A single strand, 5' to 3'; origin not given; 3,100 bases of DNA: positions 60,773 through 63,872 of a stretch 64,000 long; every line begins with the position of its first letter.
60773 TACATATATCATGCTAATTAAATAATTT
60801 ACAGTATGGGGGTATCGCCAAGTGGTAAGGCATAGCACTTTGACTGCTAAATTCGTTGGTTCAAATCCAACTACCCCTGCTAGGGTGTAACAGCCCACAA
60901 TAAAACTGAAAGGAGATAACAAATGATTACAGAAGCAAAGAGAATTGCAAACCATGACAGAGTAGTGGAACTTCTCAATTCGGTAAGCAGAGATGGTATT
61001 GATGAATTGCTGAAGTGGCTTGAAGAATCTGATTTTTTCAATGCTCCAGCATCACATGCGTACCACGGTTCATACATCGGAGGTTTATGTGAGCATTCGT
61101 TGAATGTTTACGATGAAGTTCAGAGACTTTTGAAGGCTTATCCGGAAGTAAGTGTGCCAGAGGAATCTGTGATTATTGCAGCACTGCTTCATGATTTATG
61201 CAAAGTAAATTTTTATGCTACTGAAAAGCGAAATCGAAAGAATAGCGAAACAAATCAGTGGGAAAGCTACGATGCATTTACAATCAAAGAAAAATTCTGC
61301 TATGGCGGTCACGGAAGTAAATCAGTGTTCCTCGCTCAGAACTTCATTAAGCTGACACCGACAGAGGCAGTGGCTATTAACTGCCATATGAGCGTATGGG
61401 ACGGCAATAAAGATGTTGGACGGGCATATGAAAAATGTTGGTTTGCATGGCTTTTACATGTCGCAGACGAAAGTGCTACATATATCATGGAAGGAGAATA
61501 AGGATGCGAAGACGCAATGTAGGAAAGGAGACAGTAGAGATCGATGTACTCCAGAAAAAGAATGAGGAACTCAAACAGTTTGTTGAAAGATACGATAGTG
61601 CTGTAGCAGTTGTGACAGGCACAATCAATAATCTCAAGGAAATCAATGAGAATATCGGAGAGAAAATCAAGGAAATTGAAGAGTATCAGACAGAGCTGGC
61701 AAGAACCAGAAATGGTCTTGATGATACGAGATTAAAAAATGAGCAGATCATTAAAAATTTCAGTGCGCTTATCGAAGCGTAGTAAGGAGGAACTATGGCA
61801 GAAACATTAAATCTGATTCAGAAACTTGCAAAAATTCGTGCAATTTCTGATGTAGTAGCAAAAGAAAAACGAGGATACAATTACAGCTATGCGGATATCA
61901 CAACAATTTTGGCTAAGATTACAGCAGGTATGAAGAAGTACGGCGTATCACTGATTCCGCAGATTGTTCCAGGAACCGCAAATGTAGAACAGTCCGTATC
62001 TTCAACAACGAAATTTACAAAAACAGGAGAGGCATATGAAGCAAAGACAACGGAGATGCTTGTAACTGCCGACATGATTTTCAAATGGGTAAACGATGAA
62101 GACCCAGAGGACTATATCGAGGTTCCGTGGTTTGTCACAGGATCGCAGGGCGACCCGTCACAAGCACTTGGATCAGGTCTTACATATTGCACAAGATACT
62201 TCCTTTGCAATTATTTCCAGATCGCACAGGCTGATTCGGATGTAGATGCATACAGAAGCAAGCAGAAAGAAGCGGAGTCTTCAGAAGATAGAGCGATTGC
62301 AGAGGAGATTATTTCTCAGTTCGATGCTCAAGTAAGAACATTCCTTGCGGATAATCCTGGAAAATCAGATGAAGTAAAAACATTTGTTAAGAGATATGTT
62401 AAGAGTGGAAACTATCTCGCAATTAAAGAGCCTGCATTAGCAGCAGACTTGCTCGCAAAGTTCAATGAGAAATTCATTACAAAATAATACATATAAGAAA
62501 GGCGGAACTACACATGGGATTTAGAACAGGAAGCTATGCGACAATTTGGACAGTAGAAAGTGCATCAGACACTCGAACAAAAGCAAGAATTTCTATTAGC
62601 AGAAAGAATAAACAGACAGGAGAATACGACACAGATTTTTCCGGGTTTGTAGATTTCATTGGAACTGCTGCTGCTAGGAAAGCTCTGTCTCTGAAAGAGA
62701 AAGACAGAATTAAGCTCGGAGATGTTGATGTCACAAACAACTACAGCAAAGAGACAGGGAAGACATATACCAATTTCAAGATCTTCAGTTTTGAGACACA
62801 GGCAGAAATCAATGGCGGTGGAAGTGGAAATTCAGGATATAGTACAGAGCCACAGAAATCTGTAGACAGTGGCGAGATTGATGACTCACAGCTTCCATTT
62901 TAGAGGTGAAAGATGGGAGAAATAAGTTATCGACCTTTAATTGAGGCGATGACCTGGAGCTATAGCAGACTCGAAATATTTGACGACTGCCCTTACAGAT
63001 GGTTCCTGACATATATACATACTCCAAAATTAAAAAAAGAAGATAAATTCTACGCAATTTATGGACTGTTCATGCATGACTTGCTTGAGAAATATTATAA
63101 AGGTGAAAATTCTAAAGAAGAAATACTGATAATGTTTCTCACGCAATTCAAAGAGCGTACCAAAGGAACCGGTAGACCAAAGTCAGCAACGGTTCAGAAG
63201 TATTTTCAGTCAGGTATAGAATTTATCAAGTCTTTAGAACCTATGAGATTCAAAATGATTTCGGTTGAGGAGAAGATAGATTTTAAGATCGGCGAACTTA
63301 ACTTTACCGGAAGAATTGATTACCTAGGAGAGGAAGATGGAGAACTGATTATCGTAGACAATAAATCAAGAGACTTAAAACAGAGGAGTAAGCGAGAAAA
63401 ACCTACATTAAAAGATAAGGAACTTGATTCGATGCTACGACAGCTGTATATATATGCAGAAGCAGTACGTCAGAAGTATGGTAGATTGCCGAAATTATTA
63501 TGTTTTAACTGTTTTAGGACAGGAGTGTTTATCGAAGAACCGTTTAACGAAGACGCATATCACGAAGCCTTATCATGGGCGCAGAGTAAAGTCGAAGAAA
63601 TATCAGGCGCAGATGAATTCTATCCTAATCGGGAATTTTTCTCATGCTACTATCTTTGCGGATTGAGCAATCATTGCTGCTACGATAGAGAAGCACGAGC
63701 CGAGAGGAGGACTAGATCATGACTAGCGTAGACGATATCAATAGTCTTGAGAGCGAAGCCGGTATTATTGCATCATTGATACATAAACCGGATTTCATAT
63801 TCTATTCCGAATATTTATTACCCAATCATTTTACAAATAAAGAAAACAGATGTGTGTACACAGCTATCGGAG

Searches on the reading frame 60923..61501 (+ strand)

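Call 66: search_protein_families(library=pfam, proteins=[window:60923-61501:+], max_evalue=0.0001)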
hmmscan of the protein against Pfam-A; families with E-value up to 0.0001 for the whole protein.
window:60923-61501:+ (192 aa): 1 family
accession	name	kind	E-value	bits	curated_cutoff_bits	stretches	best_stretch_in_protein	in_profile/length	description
PF01966.28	HD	-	3.8e-06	27.6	22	1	57-162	3-92/116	HD domain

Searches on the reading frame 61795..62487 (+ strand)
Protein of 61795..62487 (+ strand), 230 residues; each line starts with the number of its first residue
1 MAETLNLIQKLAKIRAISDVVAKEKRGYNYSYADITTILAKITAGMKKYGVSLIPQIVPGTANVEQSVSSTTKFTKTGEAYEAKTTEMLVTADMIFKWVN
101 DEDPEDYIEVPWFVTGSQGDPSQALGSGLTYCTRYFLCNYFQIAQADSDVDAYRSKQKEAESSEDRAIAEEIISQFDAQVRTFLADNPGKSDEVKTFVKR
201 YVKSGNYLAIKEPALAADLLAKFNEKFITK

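Call 52: search_protein_families(library=ncbifam, proteins=[window:61795-62487:+], max_evalue=0.001)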
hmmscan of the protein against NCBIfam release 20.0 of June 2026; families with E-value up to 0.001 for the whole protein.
window:61795-62487:+ (230 aa): 0 families

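Call 75: search_protein_families(library=pfam, proteins=[window:61795-62487:+], max_evalue=0.0001)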
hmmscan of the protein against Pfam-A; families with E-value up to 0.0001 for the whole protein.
window:61795-62487:+ (230 aa): 1 family
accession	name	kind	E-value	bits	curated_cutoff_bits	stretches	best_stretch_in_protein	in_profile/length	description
PF04404.17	ERF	-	3.7e-15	56.7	25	1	9-163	3-139/153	ERF superfamily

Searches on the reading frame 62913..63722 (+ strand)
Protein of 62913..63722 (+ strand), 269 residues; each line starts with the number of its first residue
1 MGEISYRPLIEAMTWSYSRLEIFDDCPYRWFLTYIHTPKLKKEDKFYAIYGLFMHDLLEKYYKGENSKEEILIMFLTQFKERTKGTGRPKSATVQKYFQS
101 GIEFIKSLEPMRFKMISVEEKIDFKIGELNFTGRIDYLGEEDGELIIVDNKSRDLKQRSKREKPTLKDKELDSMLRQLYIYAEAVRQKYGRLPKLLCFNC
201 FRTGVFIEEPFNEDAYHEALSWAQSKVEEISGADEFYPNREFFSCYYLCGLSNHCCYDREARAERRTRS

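Call 52: search_protein_families(library=ncbifam, proteins=[window:62913-63722:+], max_evalue=0.001)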
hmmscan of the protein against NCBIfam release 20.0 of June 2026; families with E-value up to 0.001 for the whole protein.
window:62913-63722:+ (269 aa): 1 family
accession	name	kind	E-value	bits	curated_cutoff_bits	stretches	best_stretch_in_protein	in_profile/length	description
TIGR00372.1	cas4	equivalog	4.3e-05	23.4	65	1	114-230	51-153/180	CRISPR-associated protein Cas4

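Call 75: search_protein_families(library=pfam, proteins=[window:62913-63722:+], max_evalue=0.0001)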
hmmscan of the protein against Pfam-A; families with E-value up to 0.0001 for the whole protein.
window:62913-63722:+ (269 aa): 1 family
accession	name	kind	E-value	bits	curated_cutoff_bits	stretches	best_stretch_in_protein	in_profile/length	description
PF12705.13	PDDEXK_1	-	6.1e-25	89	22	1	14-255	1-246/247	PD-(D/E)XK nuclease superfamily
